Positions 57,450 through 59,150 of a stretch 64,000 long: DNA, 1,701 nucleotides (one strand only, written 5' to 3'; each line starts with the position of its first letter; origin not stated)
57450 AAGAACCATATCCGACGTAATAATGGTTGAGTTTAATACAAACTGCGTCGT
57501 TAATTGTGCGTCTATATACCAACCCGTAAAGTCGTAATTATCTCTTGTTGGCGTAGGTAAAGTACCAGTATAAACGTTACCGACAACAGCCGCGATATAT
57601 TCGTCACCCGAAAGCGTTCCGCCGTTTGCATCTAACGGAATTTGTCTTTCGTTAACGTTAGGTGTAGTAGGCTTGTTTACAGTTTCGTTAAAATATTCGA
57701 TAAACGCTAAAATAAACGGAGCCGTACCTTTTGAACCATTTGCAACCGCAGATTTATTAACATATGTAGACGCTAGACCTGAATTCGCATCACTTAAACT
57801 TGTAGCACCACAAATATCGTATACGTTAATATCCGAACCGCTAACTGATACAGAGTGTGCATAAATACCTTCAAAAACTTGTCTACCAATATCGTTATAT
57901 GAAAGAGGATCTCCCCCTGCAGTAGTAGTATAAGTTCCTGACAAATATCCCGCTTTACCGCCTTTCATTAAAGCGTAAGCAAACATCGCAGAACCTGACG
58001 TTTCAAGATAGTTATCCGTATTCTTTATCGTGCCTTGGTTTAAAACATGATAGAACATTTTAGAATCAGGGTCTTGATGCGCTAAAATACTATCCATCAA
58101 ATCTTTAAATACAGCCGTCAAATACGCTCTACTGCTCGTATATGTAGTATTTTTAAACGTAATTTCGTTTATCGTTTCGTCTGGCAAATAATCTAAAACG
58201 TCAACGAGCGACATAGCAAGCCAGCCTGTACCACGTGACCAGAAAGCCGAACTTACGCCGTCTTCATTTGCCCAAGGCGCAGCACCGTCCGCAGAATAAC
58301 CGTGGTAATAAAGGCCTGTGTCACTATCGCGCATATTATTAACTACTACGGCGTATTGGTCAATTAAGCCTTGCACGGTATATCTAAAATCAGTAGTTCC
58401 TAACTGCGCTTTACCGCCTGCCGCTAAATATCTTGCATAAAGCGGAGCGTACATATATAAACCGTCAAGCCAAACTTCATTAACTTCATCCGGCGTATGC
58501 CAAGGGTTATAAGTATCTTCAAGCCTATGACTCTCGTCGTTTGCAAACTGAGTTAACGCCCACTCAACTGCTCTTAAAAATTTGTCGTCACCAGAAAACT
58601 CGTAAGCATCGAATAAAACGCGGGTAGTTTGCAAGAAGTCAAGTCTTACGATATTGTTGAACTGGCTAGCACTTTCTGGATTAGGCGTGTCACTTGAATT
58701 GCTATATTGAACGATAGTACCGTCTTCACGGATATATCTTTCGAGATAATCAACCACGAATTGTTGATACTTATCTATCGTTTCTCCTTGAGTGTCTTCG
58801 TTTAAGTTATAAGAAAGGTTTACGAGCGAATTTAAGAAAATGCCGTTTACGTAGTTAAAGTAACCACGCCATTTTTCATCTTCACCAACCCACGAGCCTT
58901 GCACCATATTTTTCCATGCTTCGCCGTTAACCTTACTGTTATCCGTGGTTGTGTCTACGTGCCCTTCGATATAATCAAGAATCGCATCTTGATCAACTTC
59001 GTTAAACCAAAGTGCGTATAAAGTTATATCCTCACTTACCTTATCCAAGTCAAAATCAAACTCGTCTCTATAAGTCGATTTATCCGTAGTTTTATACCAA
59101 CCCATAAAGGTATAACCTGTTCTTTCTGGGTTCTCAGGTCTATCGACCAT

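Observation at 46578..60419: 13.8-kb single ORF: secreted 4613-aa protein combining about 25 Listeria-Bacteroides repeats with a GH88/GH105-like catalytic domain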

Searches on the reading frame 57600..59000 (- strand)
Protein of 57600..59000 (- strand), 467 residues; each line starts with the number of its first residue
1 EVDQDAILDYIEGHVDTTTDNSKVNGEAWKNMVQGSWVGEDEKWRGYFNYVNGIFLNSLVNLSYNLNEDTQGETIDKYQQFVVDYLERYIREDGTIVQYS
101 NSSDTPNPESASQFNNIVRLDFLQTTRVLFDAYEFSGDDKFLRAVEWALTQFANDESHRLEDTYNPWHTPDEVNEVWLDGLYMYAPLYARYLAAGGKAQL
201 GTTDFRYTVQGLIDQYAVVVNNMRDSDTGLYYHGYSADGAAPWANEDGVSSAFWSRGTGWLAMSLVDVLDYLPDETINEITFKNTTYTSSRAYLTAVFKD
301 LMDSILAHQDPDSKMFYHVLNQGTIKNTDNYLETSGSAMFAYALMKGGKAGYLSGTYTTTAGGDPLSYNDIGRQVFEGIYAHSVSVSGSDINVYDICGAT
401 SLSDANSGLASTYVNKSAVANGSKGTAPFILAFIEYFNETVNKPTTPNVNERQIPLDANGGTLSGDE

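Call 8: search_solved_structures(query=window:57600-59000:-, max_evalue=0.001, show_alignments=2)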
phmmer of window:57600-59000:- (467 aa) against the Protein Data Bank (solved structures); distinct sequences matched with E-value up to 0.001: 9.
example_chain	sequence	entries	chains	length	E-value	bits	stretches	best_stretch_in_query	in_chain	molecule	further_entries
4wu0_A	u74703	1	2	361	2.4e-38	135.3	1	76-436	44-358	Similar to yteR (Bacilus subtilis)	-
1nc5_A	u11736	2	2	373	3.9e-33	118.1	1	119-435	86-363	hypothetical protein yTER | Putative glycosyl hydrolase yteR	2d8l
2gh4_A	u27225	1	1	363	1.8e-32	115.8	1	119-435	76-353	Putative glycosyl hydrolase yteR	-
3qwt_A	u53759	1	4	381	3.2e-09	39.2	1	210-360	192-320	Putative GH105 family protein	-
3pmm_A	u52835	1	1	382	1.9e-08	36.7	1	209-360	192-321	Putative cytoplasmic protein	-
5noa_A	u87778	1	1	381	6.6e-05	25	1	168-356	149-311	Family 88 glycosyl hydrolase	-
4q88_A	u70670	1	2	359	0.00016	23.8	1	177-354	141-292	Uncharacterized protein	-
3k11_A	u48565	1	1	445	0.00019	23.5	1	155-353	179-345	Putative glycosyl hydrolase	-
4xuv_A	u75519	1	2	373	0.00051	22.1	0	214-356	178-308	Glycoside hydrolase family 105 protein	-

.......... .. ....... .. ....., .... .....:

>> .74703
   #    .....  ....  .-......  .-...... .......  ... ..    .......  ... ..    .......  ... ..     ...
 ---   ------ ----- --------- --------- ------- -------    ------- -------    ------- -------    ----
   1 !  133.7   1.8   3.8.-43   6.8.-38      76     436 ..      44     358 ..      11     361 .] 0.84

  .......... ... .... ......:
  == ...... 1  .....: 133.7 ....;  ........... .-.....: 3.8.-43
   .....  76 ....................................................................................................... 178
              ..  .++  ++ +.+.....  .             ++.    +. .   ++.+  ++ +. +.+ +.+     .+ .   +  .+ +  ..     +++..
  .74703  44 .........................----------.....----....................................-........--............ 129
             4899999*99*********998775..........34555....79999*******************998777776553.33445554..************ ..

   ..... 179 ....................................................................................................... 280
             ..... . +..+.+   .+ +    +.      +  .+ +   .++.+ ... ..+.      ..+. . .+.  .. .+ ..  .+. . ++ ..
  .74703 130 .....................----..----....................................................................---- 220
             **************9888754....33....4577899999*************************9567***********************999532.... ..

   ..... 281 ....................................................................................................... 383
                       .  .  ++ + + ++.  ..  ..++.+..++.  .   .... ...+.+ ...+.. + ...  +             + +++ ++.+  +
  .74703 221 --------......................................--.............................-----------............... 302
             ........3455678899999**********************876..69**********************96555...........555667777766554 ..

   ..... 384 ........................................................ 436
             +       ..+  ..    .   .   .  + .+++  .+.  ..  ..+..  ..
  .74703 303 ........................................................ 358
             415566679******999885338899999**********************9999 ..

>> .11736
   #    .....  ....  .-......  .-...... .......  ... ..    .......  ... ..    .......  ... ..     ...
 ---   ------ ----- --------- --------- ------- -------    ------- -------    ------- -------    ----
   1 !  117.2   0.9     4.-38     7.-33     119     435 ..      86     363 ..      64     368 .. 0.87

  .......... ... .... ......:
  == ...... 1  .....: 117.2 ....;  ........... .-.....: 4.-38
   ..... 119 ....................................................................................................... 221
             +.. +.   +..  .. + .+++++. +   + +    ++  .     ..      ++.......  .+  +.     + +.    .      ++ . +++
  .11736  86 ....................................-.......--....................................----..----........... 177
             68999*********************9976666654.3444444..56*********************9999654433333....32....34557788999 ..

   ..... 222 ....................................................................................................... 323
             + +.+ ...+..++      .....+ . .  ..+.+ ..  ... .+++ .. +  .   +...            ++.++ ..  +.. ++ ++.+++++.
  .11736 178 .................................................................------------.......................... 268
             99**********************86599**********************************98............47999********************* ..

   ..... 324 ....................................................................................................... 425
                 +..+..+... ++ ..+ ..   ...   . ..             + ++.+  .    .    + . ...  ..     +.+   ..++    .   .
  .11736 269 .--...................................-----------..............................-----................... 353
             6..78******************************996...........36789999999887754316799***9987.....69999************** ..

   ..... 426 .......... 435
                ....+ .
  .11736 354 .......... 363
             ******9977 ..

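Call 21: search_protein_representatives(protein=window:57675-58982:-)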
Query: 436 residues. Proteins with E-value up to 0.001 (for the whole library): 1552; up to 1e-10: 732; up to 1e-30: 45. The best 150 are listed.
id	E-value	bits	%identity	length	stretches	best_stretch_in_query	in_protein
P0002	1.7e-237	804.7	58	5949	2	25-436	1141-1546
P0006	3.7e-60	220.4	42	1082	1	19-433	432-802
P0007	2.2e-56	208.0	41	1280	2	30-320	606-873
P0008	2.2e-54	201.4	43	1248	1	29-431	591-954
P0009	3.6e-52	194.1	40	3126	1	27-431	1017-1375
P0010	9.7e-51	189.4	42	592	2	36-319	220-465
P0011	4.3e-50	187.2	36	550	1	30-431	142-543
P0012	4.5e-49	183.9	38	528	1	35-430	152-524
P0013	1.1e-48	182.6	39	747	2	35-321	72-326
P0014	5.6e-48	180.3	37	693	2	35-318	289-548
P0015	2.4e-46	174.9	36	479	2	35-328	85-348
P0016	1.1e-44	169.4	40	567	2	35-320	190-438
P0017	1.2e-44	169.3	39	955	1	35-432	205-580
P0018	5.6e-42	160.5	36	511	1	36-431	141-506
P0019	3.1e-40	154.7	38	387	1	39-431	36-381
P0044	2.7e-31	125.3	36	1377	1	40-430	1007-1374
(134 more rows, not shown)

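Call 22: find_related_loci(query=window:57675-58982:-, collection=genome_contigs, flank=10000)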
Query window:57675-58982:- (436 aa) in genome_contigs; peptide patterns used: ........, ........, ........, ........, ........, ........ (x = any residue, [..] = any of these).
53 stretches matched a pattern, but none encodes a relative of the query by tblastn (E <= 1e-3).

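Call 86: search_protein_families(library=pfam, proteins=[P0006, P0007, P0008, P0009, P0017, P0044], max_evalue=0.0001)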
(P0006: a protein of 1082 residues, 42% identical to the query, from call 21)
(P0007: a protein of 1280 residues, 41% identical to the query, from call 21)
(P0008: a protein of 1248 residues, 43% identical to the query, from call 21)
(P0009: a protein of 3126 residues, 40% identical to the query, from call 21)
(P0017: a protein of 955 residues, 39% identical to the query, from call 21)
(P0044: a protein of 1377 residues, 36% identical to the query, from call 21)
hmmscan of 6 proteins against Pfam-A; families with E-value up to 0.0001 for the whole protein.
P0006 (1082 aa): 3 families
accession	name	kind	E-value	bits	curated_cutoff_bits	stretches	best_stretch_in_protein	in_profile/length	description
PF07470.19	Glyco_hydro_88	-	1.4e-63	215.4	26.6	1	449-800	21-349/352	Glycosyl Hydrolase Family 88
PF09479.16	Flg_new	-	3.5e-41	139.6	27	3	197-263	1-64/65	Listeria-Bacteroides repeat domain (List_Bact_rpt)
PF18998.6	Flg_new_2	-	9.1e-07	29.2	23.6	1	287-340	19-71/73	Divergent InlB B-repeat domain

P0007 (1280 aa): 3 families
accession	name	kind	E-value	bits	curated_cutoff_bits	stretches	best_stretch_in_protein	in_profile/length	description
PF09479.16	Flg_new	-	1.2e-53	179.6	27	5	211-280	2-64/65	Listeria-Bacteroides repeat domain (List_Bact_rpt)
PF07470.19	Glyco_hydro_88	-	1.9e-51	175.6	26.6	2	615-871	26-256/352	Glycosyl Hydrolase Family 88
PF18998.6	Flg_new_2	-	4.3e-09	36.7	23.6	0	290-356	5-72/73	Divergent InlB B-repeat domain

P0008 (1248 aa): 3 families
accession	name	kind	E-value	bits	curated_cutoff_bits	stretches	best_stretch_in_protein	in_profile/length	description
PF07470.19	Glyco_hydro_88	-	2e-66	224.8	26.6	1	597-954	22-349/352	Glycosyl Hydrolase Family 88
PF09479.16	Flg_new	-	2.2e-54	181.9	27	5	273-334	1-65/65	Listeria-Bacteroides repeat domain (List_Bact_rpt)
PF18998.6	Flg_new_2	-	5e-08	33.3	23.6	1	450-492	31-72/73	Divergent InlB B-repeat domain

P0009 (3126 aa): 4 families
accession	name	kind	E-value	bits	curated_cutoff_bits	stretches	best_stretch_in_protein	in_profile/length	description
PF09479.16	Flg_new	-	1.5e-295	954.4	27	20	2220-2284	1-65/65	Listeria-Bacteroides repeat domain (List_Bact_rpt)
PF07470.19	Glyco_hydro_88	-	5.9e-75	252.9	26.6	1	1009-1374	4-348/352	Glycosyl Hydrolase Family 88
PF00544.25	Pectate_lyase_4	-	8.7e-21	74.9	24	1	2546-2721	35-211/211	Pectate lyase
PF18998.6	Flg_new_2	-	4.3e-16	59.1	23.6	0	855-920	1-70/73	Divergent InlB B-repeat domain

P0017 (955 aa): 2 families
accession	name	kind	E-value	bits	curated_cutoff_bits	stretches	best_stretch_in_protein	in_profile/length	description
PF07470.19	Glyco_hydro_88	-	1.1e-70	238.9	26.6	2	208-458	23-258/352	Glycosyl Hydrolase Family 88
PF09479.16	Flg_new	-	7.5e-16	58.4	27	2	665-725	3-65/65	Listeria-Bacteroides repeat domain (List_Bact_rpt)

P0044 (1377 aa): 2 families
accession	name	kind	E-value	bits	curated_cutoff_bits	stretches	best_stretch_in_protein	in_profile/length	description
PF07470.19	Glyco_hydro_88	-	2.1e-68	231.3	26.6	1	986-1376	2-350/352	Glycosyl Hydrolase Family 88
PF13149.12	Mfa_like_1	-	1e-13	52.3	27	1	124-400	3-246/246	Fimbrillin-like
